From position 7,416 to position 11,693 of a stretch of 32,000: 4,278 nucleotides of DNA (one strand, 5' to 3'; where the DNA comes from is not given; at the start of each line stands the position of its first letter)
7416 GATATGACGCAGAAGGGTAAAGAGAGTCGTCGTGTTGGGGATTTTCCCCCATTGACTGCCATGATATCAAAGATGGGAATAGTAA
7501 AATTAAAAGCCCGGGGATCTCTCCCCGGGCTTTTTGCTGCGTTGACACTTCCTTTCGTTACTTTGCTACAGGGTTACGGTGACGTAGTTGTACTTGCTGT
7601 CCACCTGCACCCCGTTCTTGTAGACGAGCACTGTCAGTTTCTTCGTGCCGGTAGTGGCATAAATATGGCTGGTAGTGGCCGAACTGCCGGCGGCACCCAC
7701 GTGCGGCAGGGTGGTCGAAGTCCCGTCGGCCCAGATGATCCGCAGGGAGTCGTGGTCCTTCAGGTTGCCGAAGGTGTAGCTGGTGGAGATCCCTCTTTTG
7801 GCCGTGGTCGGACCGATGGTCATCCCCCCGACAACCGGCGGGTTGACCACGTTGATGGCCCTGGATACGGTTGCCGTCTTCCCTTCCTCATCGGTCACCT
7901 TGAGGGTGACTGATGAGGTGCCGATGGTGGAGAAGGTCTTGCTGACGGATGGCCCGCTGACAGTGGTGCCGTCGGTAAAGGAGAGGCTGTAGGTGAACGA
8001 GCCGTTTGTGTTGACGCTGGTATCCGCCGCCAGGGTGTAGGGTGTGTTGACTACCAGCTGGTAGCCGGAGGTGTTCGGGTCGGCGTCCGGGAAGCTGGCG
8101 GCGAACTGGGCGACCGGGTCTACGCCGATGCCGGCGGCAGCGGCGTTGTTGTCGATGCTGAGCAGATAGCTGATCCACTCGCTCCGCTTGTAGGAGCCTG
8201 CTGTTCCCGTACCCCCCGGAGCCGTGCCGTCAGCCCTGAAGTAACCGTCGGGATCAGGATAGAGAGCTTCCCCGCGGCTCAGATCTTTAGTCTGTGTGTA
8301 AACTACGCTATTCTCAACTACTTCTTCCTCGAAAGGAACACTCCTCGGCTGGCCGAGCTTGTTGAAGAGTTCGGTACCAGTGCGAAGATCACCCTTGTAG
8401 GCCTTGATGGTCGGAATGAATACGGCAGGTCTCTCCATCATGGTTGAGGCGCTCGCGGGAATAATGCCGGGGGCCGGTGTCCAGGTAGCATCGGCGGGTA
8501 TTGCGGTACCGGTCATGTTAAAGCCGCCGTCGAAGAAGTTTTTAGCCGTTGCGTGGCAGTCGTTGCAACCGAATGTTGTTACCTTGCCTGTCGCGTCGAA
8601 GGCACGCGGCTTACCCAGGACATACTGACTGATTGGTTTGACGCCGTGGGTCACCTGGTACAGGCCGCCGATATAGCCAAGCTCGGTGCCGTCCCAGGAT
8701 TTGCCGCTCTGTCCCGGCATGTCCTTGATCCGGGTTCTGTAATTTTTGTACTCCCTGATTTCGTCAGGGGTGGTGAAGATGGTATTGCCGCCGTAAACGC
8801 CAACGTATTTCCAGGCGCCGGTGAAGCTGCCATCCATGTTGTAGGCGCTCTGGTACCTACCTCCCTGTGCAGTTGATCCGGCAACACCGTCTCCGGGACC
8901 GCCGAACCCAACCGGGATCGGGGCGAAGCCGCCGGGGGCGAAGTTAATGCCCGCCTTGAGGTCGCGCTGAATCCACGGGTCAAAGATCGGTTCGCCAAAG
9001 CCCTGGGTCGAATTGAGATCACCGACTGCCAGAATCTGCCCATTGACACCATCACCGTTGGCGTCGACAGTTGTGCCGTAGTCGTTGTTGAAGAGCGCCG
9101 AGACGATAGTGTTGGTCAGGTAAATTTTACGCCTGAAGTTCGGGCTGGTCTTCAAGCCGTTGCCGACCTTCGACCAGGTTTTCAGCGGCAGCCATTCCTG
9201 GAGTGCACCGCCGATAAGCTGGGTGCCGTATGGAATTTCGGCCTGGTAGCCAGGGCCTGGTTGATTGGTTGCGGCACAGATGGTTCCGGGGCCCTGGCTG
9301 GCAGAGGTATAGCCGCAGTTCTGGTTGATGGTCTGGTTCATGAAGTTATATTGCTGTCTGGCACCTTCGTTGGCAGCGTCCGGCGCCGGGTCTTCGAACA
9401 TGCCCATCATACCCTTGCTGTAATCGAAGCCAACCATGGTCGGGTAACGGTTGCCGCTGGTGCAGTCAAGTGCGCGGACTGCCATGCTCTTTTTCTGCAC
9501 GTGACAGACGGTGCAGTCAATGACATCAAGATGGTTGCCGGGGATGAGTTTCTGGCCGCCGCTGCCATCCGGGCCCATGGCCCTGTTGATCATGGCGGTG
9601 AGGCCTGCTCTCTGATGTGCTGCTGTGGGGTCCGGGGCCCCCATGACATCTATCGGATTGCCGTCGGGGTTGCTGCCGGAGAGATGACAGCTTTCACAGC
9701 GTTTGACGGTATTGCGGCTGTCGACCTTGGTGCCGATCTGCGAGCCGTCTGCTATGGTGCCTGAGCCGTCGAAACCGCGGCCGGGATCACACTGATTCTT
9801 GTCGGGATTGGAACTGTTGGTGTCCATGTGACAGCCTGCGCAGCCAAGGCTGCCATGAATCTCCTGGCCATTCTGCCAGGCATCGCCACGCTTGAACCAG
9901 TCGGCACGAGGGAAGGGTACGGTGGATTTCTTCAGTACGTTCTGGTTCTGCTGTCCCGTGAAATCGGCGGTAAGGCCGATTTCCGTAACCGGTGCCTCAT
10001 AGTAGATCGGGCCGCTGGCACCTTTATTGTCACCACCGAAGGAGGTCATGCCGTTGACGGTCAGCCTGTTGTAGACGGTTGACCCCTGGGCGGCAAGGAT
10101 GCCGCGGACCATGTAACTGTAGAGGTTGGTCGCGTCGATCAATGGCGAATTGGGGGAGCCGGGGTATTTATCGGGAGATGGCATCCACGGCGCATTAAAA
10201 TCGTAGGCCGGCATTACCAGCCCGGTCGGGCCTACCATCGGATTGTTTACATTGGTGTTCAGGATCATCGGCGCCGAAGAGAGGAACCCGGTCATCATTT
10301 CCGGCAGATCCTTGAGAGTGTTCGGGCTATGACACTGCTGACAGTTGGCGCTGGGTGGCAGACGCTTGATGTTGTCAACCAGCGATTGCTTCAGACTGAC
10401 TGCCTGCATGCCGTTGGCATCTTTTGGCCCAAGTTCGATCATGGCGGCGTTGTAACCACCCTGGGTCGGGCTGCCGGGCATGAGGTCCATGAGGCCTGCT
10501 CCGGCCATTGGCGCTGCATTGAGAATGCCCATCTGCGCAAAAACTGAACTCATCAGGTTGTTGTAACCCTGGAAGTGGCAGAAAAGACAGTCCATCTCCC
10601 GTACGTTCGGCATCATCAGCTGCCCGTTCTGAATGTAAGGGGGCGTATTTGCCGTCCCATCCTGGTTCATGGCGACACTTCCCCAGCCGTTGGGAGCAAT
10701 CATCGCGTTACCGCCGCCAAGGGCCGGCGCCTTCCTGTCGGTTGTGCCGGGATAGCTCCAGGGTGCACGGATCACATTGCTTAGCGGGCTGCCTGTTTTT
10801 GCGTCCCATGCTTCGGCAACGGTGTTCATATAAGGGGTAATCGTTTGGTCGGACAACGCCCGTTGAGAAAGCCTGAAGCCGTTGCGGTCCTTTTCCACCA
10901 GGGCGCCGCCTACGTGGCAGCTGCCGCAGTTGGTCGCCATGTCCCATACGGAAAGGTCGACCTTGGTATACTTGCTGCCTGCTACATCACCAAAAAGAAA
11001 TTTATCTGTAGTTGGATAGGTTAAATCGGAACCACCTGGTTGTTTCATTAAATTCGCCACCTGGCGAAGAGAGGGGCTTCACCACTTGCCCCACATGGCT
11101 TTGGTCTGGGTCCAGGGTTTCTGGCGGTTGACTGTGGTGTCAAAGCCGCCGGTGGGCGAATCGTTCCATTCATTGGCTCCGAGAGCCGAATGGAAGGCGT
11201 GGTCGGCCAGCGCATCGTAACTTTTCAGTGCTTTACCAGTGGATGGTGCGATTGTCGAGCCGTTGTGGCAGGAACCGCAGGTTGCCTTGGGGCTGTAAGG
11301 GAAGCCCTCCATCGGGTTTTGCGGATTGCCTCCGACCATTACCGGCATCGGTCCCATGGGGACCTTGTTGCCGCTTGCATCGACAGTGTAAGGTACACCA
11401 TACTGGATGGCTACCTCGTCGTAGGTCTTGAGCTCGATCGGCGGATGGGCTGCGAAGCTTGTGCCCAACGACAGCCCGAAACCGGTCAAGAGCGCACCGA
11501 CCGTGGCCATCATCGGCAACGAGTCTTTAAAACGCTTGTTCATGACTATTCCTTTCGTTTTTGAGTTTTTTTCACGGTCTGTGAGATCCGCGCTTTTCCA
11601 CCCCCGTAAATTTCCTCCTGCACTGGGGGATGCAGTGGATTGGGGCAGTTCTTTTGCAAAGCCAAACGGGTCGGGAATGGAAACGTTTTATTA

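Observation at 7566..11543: Paralog B: an in-frame UGA with a downstream hairpin fuses two ORFs into a 1325-aa octaheme cytochrome, a candidate selenoprotein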

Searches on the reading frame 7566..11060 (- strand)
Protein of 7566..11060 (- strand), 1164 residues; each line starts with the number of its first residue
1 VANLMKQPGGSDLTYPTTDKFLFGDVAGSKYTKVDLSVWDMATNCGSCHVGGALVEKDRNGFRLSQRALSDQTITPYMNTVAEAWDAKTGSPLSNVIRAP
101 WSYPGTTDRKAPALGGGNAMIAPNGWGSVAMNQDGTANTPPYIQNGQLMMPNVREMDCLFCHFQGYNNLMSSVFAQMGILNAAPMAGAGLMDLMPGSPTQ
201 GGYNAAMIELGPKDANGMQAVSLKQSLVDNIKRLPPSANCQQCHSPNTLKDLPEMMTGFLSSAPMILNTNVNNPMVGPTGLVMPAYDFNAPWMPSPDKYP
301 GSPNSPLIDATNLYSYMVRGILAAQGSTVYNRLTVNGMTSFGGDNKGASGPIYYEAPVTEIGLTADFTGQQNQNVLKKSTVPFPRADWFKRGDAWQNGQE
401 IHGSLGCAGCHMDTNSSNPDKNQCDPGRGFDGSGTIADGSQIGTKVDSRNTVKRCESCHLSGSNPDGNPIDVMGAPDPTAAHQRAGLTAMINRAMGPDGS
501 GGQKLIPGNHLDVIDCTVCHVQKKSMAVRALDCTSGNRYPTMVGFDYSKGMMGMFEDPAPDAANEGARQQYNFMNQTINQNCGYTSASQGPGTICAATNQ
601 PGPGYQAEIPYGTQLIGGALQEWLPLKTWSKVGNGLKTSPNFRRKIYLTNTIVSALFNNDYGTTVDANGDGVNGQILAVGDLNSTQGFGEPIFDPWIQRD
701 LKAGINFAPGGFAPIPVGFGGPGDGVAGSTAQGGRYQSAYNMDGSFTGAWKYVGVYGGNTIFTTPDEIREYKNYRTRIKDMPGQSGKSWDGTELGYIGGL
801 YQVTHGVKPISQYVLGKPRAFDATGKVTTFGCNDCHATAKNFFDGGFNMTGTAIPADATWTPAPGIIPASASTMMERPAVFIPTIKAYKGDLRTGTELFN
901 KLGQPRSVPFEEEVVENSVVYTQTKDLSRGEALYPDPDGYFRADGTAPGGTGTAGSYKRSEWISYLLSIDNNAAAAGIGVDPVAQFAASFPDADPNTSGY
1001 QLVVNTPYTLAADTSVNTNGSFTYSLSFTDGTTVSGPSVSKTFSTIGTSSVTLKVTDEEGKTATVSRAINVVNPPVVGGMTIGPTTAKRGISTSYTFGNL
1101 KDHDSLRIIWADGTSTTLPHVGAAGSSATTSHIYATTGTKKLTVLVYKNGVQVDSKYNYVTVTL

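Call 7: search_protein_families(library=ncbifam, proteins=[window:7566-11060:-], max_evalue=0.01)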
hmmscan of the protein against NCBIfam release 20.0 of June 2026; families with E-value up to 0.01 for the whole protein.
window:7566-11060:- (1164 aa): 1 family
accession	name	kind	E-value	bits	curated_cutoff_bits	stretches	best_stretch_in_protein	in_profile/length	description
TIGR00864.1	PCC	subfamily_domain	0.0018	14.7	1861.4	1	996-1144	1402-1541/2700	polycystin cation channel protein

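Call 8: search_protein_families(library=pfam, proteins=[window:7566-11060:-], max_evalue=0.01)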
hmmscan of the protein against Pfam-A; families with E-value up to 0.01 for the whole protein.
window:7566-11060:- (1164 aa): 5 families
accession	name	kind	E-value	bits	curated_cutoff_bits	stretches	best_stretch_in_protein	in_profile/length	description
PF18911.6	PKD_4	-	5e-08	33.3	27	1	1005-1066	17-80/85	PKD domain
PF22113.1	Mtrc-MtrF_II-IV_dom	-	2e-06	27.9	30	0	444-529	20-97/176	Outer membrane cytochrome MtrC/MtrF-like, domains II/IV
PF00801.26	PKD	-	6.6e-06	26.5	23.5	1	1002-1065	11-75/80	PKD domain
PF14522.11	Cytochrome_C7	-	9.7e-06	25.8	24.8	0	451-534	12-63/67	Cytochrome c7 and related cytochrome c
PF13442.11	Cytochrome_CBB3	-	0.0026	18.5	27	0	42-74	11-37/68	Cytochrome C oxidase, cbb3-type, subunit III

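Call 74: predict_structure(alignment_id=A6)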
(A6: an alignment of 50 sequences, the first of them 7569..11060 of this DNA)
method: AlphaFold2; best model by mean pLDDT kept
length: 1164 residues; sequences in the alignment: 50
mean_pLDDT: 78.8   pTM: 0.75
mean pLDDT of the five models: 78.8, 78.2, 74.6, 74.2, 71.3
residues with pLDDT >= 90: 260; 70-90: 630; 50-70: 219; < 50: 55
segments of 3 or more residues with pLDDT < 50: 1-6, 113-115, 135-141, 416-428, 432-445, 731-733
pLDDT, mean of each block of 10 residues (from residue 1): 45 72 60 61 63 60 63 72 81 75 58 53 56 47 58 61 80 77 79 59 75 68 85 74 63 69 77 66 84 71 83 79 85 82 84 86 83 86 63 68 71 54 47 45 50 78 76 86 90 89 89 91 88 80 89 74 72 87 94 91 91 79 91 77 89 90 79 81 82 76 78 75 58 62 76 83 89 83 76 90 82 90 88 90 93 91 81 83 94 92 91 96 96 95 87 94 91 83 86 70 89 91 92 91 90 93 93 71 87 91 89 84 82 89 86 84 87
secondary structure, 60 per line:
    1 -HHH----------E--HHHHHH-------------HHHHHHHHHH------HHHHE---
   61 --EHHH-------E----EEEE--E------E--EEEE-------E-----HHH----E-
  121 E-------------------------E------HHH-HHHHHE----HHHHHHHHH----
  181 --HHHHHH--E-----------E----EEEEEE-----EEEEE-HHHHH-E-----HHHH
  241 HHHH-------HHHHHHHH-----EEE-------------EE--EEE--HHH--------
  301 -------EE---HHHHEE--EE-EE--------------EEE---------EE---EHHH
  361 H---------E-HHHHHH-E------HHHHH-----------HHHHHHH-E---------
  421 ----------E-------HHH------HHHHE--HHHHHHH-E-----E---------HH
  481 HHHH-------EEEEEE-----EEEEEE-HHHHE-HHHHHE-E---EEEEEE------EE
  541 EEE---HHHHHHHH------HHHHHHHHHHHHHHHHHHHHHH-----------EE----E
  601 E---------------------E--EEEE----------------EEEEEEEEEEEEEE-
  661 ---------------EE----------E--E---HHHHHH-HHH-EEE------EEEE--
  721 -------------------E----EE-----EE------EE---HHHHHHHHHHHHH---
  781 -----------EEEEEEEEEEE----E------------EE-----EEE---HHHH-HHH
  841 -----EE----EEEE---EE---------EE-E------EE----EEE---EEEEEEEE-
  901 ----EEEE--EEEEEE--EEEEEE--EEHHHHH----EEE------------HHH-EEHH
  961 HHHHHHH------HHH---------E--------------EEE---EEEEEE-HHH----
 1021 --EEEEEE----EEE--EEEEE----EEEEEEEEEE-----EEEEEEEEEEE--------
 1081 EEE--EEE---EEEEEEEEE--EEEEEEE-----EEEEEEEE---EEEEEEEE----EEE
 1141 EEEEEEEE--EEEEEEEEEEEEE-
elements in order (helices of 4 or more, strands of 3 or more residues): H18-23 H37-46 H53-56 E79-82 E95-98 H158-162 H168-176 H183-188 E208-213 E219-223 H225-229 H237-244 H252-259 E265-267 E285-287 H313-316 E340-342 H358-361 H373-378 H387-391 H403-409 H448-451 H455-461 H479-484 E492-497 E503-508 H510-513 H516-520 E527-532 E539-543 H547-554 H561-582 E626-629 E646-659 H695-700 E706-708 E715-718 H765-777 E792-802 E827-829 H833-836 E852-855 E886-888 E892-899 E905-908 E911-916 E919-924 H929-933 E938-940 H959-967 E1001-1003 E1007-1012 E1023-1028 E1033-1035 E1038-1042 E1047-1056 E1062-1072 E1081-1083 E1086-1088 E1092-1100 E1103-1109 E1115-1122 E1126-1133 E1138-1148 E1151-1163

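Call 76: fold_search(model_id=the predicted structure, library=pdb)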
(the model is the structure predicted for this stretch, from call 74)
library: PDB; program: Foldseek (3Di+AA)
matches with E <= 10: 1833; with E <= 0.001: 107
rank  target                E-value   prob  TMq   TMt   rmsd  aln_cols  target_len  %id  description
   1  7uzs                  1.5e-05  1.00  0.10  0.15  25.6       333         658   12  Protein 4.2 (local refinement from consensus reconstruction of ankyrin complex classes) (released 2022-07-20)
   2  8cs9_X                1.7e-05  1.00  0.09  0.15  25.9       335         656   12  Composite reconstruction of Class 1 of the erythrocyte ankyrin-1 complex (released 2022-07-20)
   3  8iyk_F                2.1e-05  0.97  0.08  0.09  22.6       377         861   12  Tail tip conformation 1 of phage lambda tail (released 2023-10-18)
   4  9flw_A                2.2e-05  1.00  0.08  0.16  11.4       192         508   17  CryoEM structure of the fragment-6 (3571-4078) in the grappling hook protein A (GhpA) in the bacterium Aureispira sp.  (released 2024-10-16)
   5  1l9n_A                2.4e-05  1.00  0.10  0.15  31.4       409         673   11  Three-dimensional structure of the human transglutaminase 3 enzyme: binding of calcium ions change structure for activ (released 2002-05-29)
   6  8csw                  2.6e-05  1.00  0.09  0.14  25.7       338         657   13  Local refinement of protein 4.2 in Class 2 of erythrocyte ankyrin-1 complex (released 2022-07-20)
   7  6a8p_A                3.2e-05  1.00  0.09  0.14  28.3       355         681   10  Transglutaminase 2 mutant G224V in complex with GTP (released 2018-09-26)
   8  8oxv_A                3.3e-05  0.99  0.09  0.14  32.4       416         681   12  Transglutaminase 3 zymogen in complex with DH patient-derived Fab DH63-B02 (released 2023-10-18)
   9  8oxw_A                4.4e-05  0.99  0.10  0.15  31.0       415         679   12  Transglutaminase 3 in complex with DH patient-derived Fab DH63-B02 (released 2023-10-18)
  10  6a8p_C                4.4e-05  0.99  0.10  0.14  31.5       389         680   10  Transglutaminase 2 mutant G224V in complex with GTP (released 2018-09-26)
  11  1nug_B                4.6e-05  1.00  0.10  0.16  31.0       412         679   12  Role of Calcium Ions in the Activation and Activity of the Transglutaminase 3 Enzyme (2 calciums, 1 Mg, inactive form) (released 2003-04-22)
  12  1l9m_A                4.9e-05  1.00  0.10  0.15  25.4       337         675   12  Three-dimensional structure of the human transglutaminase 3 enzyme: binding of calcium ions change structure for activ (released 2002-05-29)
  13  6kzb_C                5.7e-05  0.99  0.09  0.14  28.2       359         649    9  Transglutaminase2 complexed with calcium (released 2020-12-09)
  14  6e57_D                6.0e-05  1.00  0.09  0.20   9.7       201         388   15  Bacteroides ovatus mixed-linkage glucan utilization locus (MLGUL) SGBP-B in complex with mixed-linkage heptasaccharide (released 2019-05-29)
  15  6kzb_A                6.0e-05  0.99  0.10  0.15  31.0       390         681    9  Transglutaminase2 complexed with calcium (released 2020-12-09)
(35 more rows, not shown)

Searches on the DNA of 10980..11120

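Call 43: search_rna_families(source=window, start=10980, end=11120, threshold=evalue, max_evalue=10)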
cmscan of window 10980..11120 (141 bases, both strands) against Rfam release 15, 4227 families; matches with E-value up to 10: 5.
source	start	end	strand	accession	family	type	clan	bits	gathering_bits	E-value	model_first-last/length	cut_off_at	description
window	11003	11069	+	RF02773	TrxA_thermometer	Cis-reg; thermoregulator;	-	19.4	58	0.37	1-88/88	no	TrxA 5' UTR thermometer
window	10993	11078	+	RF01706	Gut-1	Gene; sRNA;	-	13.1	50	3.3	1-77/77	no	Gut-1 RNA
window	11036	11120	-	RF00499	Parecho_CRE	Cis-reg;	-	11.3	55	6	28-116/116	5'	Human parechovirus 1 (HPeV1) cis regulatory element (CRE)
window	11017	11099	+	RF01880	Xist_exon1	Gene; lncRNA;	-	10.1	50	1.2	1-85/85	no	X-chromosome inactivation gene exon 1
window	11086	11114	-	RF02248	Six3os1_3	Gene; lncRNA;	-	8.8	40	3.3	42-75/75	no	Six3os1 conserved region 3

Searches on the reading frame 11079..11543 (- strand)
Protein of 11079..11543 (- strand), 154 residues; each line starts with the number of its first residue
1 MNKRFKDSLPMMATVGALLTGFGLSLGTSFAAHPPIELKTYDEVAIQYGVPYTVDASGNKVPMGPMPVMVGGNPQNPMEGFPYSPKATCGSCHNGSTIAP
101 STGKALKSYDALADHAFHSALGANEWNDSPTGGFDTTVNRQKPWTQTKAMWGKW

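Call 7: search_protein_families(library=ncbifam, proteins=[window:11079-11543:-], max_evalue=0.01)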
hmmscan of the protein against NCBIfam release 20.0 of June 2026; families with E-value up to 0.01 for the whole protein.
window:11079-11543:- (154 aa): 0 families

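Call 8: search_protein_families(library=pfam, proteins=[window:11079-11543:-], max_evalue=0.01)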
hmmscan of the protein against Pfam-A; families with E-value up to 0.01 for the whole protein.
window:11079-11543:- (154 aa): 0 families

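Call 65: search_protein_representatives(protein=window:11082-11543:-)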
Query: 154 residues. Proteins with E-value up to 0.001 (for the whole library): 44; up to 1e-10: 18; up to 1e-30: 1. The best 44 are listed.
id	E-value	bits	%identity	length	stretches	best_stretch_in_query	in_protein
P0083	4.5e-83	293.2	82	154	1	1-154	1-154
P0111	8.5e-24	100.5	57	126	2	76-154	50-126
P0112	3.3e-22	95.4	44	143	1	1-154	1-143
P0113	1.6e-21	93.2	53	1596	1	10-154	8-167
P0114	7.2e-20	87.8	52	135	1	3-154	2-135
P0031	1.4e-18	83.6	39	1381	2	11-154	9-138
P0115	4.5e-18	81.9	91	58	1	1-46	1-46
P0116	8.2e-18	81.1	50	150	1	8-154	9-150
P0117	1.2e-16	77.2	43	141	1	2-154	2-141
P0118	1.4e-16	77.1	52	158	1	3-154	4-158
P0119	5.8e-14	68.6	50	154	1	5-125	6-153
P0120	4.4e-12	62.4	61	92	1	80-154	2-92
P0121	1.2e-11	61.0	53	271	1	32-154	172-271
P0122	1.6e-11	60.7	47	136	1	14-154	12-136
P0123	2.6e-11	59.9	46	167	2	9-133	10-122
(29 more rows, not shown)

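Call 89: search_solved_structures(query=A7, max_evalue=10)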
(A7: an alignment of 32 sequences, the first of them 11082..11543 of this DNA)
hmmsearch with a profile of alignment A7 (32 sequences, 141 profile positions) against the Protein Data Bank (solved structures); distinct sequences matched with E-value up to 10: 1.
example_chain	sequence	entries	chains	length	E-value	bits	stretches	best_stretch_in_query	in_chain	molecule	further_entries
1brv_A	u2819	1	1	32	0.98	12.3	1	57-78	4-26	PROTEIN G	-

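Call 94: predict_structure(alignment_id=A7)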
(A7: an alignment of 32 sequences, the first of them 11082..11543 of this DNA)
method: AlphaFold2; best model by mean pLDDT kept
length: 154 residues; sequences in the alignment: 32
mean_pLDDT: 59.7   pTM: 0.29
mean pLDDT of the five models: 59.7, 56.0, 54.9, 53.9, 51.3
residues with pLDDT >= 90: 0; 70-90: 40; 50-70: 68; < 50: 46
segments of 3 or more residues with pLDDT < 50: 69-72, 78-81, 117-137, 144-154
pLDDT, mean of each block of 10 residues (from residue 1): 55 69 63 63 70 85 61 49 55 78 80 52 37 46 44 32
secondary structure, 60 per line:
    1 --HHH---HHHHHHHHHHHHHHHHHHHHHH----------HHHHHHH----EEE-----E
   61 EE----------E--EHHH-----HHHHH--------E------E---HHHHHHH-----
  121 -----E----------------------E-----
elements in order: H9-30 H41-47 E52-54 E60-62 H85-89 H109-115
